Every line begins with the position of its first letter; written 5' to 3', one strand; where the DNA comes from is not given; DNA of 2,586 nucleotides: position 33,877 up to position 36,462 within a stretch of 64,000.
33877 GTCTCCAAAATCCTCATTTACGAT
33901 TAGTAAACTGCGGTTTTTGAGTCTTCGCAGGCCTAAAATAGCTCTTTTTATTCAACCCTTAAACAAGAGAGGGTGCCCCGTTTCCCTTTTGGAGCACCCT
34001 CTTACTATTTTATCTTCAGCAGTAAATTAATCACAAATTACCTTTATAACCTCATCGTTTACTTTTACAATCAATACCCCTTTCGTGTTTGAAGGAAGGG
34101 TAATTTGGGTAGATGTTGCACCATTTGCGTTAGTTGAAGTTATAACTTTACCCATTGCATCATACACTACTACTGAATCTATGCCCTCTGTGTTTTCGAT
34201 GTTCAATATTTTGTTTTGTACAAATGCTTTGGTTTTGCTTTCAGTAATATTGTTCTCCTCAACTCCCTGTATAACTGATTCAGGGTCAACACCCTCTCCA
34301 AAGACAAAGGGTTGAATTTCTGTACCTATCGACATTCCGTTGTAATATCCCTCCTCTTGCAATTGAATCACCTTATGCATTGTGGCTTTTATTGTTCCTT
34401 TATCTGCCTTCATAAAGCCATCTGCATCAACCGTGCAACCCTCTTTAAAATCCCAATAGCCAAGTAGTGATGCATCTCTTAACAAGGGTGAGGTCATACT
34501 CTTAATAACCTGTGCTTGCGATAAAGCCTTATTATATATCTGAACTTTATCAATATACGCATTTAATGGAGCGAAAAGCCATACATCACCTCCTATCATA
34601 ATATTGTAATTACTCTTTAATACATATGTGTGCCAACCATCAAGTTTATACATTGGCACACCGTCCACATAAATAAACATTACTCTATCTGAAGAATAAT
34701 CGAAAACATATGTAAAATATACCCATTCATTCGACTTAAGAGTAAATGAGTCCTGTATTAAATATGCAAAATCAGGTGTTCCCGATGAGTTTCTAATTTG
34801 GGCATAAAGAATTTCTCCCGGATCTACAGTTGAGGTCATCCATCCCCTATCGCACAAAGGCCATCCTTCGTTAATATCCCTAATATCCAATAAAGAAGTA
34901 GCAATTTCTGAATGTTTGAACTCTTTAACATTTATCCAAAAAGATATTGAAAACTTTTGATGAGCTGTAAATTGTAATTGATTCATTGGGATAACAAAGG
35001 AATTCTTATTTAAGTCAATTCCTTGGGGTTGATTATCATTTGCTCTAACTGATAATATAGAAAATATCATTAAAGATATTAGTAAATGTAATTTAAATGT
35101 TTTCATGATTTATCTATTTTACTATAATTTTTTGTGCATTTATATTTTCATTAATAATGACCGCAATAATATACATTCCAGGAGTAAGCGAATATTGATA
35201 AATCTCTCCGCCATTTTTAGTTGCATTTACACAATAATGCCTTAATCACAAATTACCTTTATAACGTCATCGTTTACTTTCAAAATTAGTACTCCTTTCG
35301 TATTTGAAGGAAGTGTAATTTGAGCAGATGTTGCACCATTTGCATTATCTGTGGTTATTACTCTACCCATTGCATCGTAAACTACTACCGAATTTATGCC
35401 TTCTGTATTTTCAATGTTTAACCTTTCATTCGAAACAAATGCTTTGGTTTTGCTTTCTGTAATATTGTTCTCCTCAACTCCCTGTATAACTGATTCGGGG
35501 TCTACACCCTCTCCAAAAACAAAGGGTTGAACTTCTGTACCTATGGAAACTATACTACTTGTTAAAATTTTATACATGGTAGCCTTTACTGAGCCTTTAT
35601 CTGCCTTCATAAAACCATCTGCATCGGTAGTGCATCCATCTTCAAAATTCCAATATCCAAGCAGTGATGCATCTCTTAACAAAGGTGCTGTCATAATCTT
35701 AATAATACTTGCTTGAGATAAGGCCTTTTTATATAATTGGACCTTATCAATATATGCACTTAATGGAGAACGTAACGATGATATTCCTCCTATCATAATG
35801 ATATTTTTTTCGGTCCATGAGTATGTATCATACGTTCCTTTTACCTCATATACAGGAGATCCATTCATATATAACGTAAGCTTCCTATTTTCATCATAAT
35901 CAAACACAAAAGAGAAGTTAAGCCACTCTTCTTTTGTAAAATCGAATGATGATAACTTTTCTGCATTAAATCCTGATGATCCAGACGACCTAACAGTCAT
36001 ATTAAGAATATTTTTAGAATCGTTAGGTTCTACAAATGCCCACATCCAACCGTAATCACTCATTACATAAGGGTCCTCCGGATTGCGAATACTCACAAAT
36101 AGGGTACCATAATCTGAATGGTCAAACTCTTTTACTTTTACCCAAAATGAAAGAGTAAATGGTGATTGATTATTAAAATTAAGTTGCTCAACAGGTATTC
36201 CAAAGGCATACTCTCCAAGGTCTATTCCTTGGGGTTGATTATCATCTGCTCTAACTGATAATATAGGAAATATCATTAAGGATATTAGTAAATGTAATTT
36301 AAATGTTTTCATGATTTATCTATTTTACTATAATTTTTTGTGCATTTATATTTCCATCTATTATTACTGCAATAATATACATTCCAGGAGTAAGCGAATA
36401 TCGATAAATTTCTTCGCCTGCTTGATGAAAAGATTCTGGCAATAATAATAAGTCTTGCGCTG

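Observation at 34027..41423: Co-oriented array of five T9SS cargo genes built from shared 5' and 3' cassettes around divergent cores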

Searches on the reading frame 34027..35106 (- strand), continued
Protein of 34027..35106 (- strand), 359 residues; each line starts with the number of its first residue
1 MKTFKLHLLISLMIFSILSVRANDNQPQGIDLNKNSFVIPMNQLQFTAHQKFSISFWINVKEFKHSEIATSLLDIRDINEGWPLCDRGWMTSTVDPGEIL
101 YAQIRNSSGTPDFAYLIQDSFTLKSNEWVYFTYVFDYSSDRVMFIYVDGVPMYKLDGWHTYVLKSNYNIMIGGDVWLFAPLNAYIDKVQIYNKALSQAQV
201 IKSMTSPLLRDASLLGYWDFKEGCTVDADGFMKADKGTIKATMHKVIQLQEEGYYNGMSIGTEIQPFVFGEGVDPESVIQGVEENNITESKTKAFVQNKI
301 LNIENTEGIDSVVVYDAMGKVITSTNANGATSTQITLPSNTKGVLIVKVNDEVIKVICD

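Call 49: fold_search(model_id=the predicted structure, library=pdb)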
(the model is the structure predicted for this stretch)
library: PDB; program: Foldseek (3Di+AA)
matches with E <= 10: 1077; with E <= 0.001: 190
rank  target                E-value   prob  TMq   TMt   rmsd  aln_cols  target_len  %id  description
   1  4dqa                  1.3e-08  1.00  0.40  0.41   5.4       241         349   16  Crystal structure of a putative carbohydrate binding protein (BACOVA_03559) from Bacteroides ovatus ATCC 8483 at 1.50 A  (released 2012-03-21)
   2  6zvn_AAA              2.1e-08  1.00  0.32  0.29  17.1       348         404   13  Botulinum neurotoxin B2 binding domain in complex with human synaptotagmin I (released 2020-10-14)
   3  5vid_E                2.5e-08  1.00  0.33  0.30  16.8       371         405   13  Receptor binding domain of BoNT/B in complex with mini-protein binder Bot.0671.2 (released 2017-09-20)
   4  6uc6_A                3.2e-08  1.00  0.31  0.28  16.9       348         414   12  Crystal structure of BoNT/B receptor-binding domain in complex with VHH JLI-H11 (released 2020-03-04)
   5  6zvm_AAA              4.2e-08  1.00  0.34  0.30  16.8       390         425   12  Botulinum neurotoxin B2 binding domain in complex with GD1a (released 2020-10-14)
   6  8d8o_B                4.6e-08  1.00  0.42  0.15   6.5       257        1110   12  Cryo-EM structure of substrate unbound PAPP-A (released 2022-09-28)
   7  9qcm_A                4.9e-08  1.00  0.36  0.13  17.0       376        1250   13  Botulinum neurotoxin type B1, 14-subunit, Large Progenitor Toxin Complex (L-PTC) (released 2025-09-10)
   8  3fuo                  4.9e-08  1.00  0.32  0.28  20.0       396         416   13  The Crystal structure of receptor binding domain of botulinum neurotoxin serotype A (released 2009-06-16)
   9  3rsj_A                5.1e-08  1.00  0.33  0.30  19.1       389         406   14  Structure of HCRF in complex with Ganglioside GD1a (released 2011-08-17)
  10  2nm1_A                6.6e-08  1.00  0.35  0.30  16.9       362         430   12  Structure of BoNT/B in complex with its protein receptor (released 2006-12-19)
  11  6uc6_B                7.0e-08  1.00  0.33  0.29  16.7       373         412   12  Crystal structure of BoNT/B receptor-binding domain in complex with VHH JLI-H11 (released 2020-03-04)
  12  6uht_B                7.0e-08  1.00  0.32  0.28  17.0       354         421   13  Crystal structure of BoNT/B receptor-binding domain in complex with VHH JLI-G10 (released 2020-03-04)
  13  5jmc_A                7.0e-08  1.00  0.33  0.29  19.1       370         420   14  Receptor binding domain of Botulinum neurotoxin A in complex with rat SV2C (released 2016-06-15)
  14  1epw                  7.4e-08  1.00  0.33  0.11  17.5       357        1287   11  CRYSTAL STRUCTURE OF CLOSTRIDIUM NEUROTOXIN TYPE B (released 2000-11-01)
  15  6es1_A                7.8e-08  1.00  0.32  0.27  15.3       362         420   14  Crystal structure of the binding domain from botulinum neurotoxin A2 bound to extracellular domain of human receptor S (released 2018-04-25)
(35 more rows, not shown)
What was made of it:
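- Closest known: Laminin_G_3 / concanavalin A-like lectin modules, such as BACOVA_03559. Same: Foldseek probability is 1.00 (call 49).
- Foldseek best matches are BACOVA_03559 (a putative carbohydrate-binding protein), the BoNT HCN domain, the PAPP-A LamG domain and a pentraxin (call 49).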

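Call 59: search_protein_families(library=pfam, proteins=[L002:6326-7324:+, L002:17152-18129:+, L011:17344-18585:+], max_evalue=0.1)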
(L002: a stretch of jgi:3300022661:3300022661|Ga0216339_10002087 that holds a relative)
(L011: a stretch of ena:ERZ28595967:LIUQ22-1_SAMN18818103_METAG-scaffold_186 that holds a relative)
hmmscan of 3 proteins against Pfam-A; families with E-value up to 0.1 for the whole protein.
L002:6326-7324:+ (332 aa): 1 family
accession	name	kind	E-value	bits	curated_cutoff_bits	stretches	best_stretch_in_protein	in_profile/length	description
PF19910.5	DUF6383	-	0.056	14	23.7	0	262-331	9-73/74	Domain of unknown function (DUF6383)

L002:17152-18129:+ (325 aa): 0 families

L011:17344-18585:+ (413 aa): 2 families
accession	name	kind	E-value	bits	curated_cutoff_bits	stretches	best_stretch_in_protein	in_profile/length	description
PF07494.17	Reg_prop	-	2.6e-07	30.5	20.4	0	214-231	6-23/24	Two component regulator propeller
PF18962.6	Por_Secre_tail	-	0.0032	18.2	27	1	353-407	7-66/75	Secretion system C-terminal sorting domain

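Call 78: find_encoding_contigs(protein=P0048, flank=8000, max_places=2)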
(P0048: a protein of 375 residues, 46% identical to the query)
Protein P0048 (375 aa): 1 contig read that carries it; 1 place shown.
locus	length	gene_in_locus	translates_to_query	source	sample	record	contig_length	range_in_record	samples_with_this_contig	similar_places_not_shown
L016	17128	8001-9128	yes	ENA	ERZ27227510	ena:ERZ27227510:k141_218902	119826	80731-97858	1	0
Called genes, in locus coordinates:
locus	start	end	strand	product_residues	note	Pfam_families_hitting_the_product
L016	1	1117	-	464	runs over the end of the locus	PF21377:MurD_N, PF21799:MurD-like_N, PF08245:Mur_ligase_M, PF02875:Mur_ligase_C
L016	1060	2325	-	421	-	PF00953:Glycos_transf_4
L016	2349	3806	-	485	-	PF01225:Mur_ligase, PF08245:Mur_ligase_M, PF02875:Mur_ligase_C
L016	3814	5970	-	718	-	PF03717:PBP_dimer, PF00905:Transpeptidase, PF03793:PASTA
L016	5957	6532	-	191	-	PF19579:FtsL_2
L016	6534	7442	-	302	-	PF01795:Methyltransf_5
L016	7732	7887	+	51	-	-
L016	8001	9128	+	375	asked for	PF13385:Laminin_G_3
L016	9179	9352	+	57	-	-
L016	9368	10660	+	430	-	-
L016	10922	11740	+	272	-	PF19576:Acyltransf_2, PF01553:Acyltransferase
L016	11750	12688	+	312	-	PF13444:Acetyltransf_5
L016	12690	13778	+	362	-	PF14903:WG_beta_rep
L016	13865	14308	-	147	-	PF13279:4HBT_2, PF03061:4HBT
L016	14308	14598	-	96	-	PF05258:DciA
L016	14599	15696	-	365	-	PF02463:SMC_N, PF13175:AAA_15, PF13476:AAA_23, PF13304:AAA_21 (faint)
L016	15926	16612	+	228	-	PF00515:TPR_1 (faint), PF07719:TPR_2 (faint), PF13181:TPR_8 (faint), PF13424:TPR_12 (faint), PF13432:TPR_16 (faint), PF13174:TPR_6 (faint), PF13176:TPR_7 (faint)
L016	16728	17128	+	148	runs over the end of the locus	PF00885:DMRL_synthase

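Call 79: find_encoding_contigs(protein=P0023, flank=8000, max_places=2)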
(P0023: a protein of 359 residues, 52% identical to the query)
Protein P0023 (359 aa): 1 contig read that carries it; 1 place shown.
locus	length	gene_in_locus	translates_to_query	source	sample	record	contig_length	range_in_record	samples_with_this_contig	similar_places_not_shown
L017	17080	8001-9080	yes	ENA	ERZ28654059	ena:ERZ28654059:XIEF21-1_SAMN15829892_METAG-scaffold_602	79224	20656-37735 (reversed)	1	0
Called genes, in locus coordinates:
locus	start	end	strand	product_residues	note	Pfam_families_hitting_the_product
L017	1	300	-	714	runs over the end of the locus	PF00999:Na_H_Exchanger, PF00582:Usp (weak)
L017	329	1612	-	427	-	PF00438:S-AdoMet_synt_N, PF02772:S-AdoMet_synt_M, PF02773:S-AdoMet_synt_C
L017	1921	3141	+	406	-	PF07494:Reg_prop (faint)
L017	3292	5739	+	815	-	PF24738:DUF7689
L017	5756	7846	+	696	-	PF07494:Reg_prop (faint), PF13385:Laminin_G_3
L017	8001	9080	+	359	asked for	PF13385:Laminin_G_3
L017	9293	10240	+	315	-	PF13641:Glyco_tranf_2_3, PF00535:Glycos_transf_2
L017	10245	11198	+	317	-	PF00535:Glycos_transf_2, PF10111:Glyco_tranf_2_2, PF13641:Glyco_tranf_2_3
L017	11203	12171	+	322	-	-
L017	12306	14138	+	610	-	PF00664:ABC_membrane, PF02463:SMC_N (weak), PF00005:ABC_tran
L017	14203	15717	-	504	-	PF13439:Glyco_transf_4, PF00534:Glycos_transf_1, PF13692:Glyco_trans_1_4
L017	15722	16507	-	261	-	PF18922:DUF5672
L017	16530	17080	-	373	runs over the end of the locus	PF13439:Glyco_transf_4, PF13579:Glyco_trans_4_4 (weak), PF00534:Glycos_transf_1, PF13692:Glyco_trans_1_4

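Call 80: search_protein_families(library=pfam, proteins=[L017:5756-7846:+, L016:9368-10660:+, L017:1921-3141:+], max_evalue=0.01)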
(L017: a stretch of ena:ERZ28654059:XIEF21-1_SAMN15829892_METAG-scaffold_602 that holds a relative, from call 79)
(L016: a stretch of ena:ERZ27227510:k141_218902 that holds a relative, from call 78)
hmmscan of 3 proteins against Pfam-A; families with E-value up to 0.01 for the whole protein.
L017:5756-7846:+ (696 aa): 3 families
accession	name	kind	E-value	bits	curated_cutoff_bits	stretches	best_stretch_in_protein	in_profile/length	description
PF13385.13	Laminin_G_3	-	5.1e-14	53.1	27.6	1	366-543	12-151/151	Concanavalin A-like lectin/glucanases superfamily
PF07494.17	Reg_prop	-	2.8e-07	30.4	20.4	0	172-187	6-21/24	Two component regulator propeller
PF02973.23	Sialidase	-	0.0086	16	26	0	437-544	68-183/189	Sialidase, N-terminal domain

L016:9368-10660:+ (430 aa): 2 families
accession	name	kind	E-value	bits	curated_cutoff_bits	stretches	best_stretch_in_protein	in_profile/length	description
PF07494.17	Reg_prop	-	0.0012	19.3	20.4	0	280-290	12-22/24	Two component regulator propeller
PF18962.6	Por_Secre_tail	-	0.01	16.6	27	1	367-424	6-66/75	Secretion system C-terminal sorting domain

L017:1921-3141:+ (406 aa): 2 families
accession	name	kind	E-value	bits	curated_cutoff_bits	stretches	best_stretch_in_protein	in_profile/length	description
PF07494.17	Reg_prop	-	9.9e-10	37.9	20.4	0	160-178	5-23/24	Two component regulator propeller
PF18962.6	Por_Secre_tail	-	0.0026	18.4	27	0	343-401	8-66/75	Secretion system C-terminal sorting domain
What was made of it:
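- L016 has a LamG gene next to a Reg_prop gene at another locus (calls 78, 80).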

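Call 86: fold_search(model_id=the predicted structure, library=viral)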
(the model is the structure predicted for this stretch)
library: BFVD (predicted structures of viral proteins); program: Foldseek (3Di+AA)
matches with E <= 10: 1028; with E <= 0.001: 275
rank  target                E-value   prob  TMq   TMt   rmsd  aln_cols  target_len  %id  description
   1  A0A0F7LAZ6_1          1.6e-11  1.00  0.41  0.17  19.4       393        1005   14  Uncharacterized protein [uncultured marine virus]
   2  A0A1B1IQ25            9.1e-10  1.00  0.44  0.57   8.2       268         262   15  (no name in the UniProt tables at hand)
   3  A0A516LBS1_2          1.2e-09  1.00  0.45  0.16   6.8       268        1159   16  (no name in the UniProt tables at hand)
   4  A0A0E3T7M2            1.5e-09  1.00  0.42  0.20  16.4       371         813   16  Uncharacterized protein [Bacillus phage Stills]
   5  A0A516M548            1.6e-09  1.00  0.44  0.39   5.8       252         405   15  (no name in the UniProt tables at hand)
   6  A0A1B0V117            2.2e-09  1.00  0.41  0.23  16.6       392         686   16  (no name in the UniProt tables at hand)
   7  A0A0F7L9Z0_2          2.6e-09  1.00  0.47  0.16   6.6       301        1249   11  Uncharacterized protein [uncultured marine virus]
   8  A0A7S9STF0            2.7e-09  1.00  0.43  0.54   9.5       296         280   14  Uncharacterized protein [Virus NIOZ-UU157]
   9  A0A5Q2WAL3            3.5e-09  1.00  0.43  0.63   4.7       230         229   19  (no name in the UniProt tables at hand)
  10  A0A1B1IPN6            3.5e-09  1.00  0.44  0.27  12.2       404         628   16  (no name in the UniProt tables at hand)
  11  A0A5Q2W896            4.8e-09  1.00  0.33  0.17  29.1       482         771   12  (no name in the UniProt tables at hand)
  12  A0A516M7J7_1          5.6e-09  1.00  0.44  0.15  14.7       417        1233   14  (no name in the UniProt tables at hand)
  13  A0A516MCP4            7.7e-09  1.00  0.47  0.35  11.0       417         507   12  (no name in the UniProt tables at hand)
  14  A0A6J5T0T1            9.4e-09  1.00  0.39  0.28  24.6       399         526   12  Concanavalin A-like lectin/glucanases superfamily [uncultured Caudovirales phage]
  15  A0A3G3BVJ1            9.9e-09  1.00  0.33  0.35  14.0       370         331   13  Concanavalin A-like lectin/glucanases superfamily protein [Bacillus phage vB_BcoS-136]
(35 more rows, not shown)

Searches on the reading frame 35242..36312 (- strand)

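Call 3: search_protein_families(library=pfam, proteins=[window:35242-36312:-], max_evalue=1)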
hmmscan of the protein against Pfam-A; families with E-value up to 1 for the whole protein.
window:35242-36312:- (356 aa): 6 families
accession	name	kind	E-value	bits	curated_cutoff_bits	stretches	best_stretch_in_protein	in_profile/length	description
PF13385.13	Laminin_G_3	-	9.4e-17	62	27.6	1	42-203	10-150/151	Concanavalin A-like lectin/glucanases superfamily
PF18962.6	Por_Secre_tail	-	0.00027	21.6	27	1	295-350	7-66/75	Secretion system C-terminal sorting domain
PF18271.8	GH131_N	-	0.0063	16.7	23.1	1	70-149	100-189/255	Glycoside hydrolase 131 catalytic N-terminal domain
PF12142.13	PPO1_DWL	-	0.0081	16.3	20.8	1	124-145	1-21/52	Polyphenol oxidase middle domain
PF19910.5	DUF6383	-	0.14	12.8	23.7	1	280-354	3-73/74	Domain of unknown function (DUF6383)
PF05593.20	RHS_repeat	-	0.98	10.3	22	1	312-328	22-38/38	RHS Repeat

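Call 4: search_protein_families(library=ncbifam, proteins=[window:35242-36312:-], max_evalue=1)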
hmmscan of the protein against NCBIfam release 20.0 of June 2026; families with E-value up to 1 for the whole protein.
window:35242-36312:- (356 aa): 2 families
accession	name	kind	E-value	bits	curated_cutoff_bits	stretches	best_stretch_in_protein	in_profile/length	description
TIGR04183.1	Por_Secre_tail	domain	1.6e-05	24.8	23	1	298-349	13-61/72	T9SS type A sorting domain-containing protein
NF033708.1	T9SS_Cterm_ChiA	domain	1.9e-05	24.5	40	1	306-348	1-43/55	T9SS sorting signal type C domain-containing protein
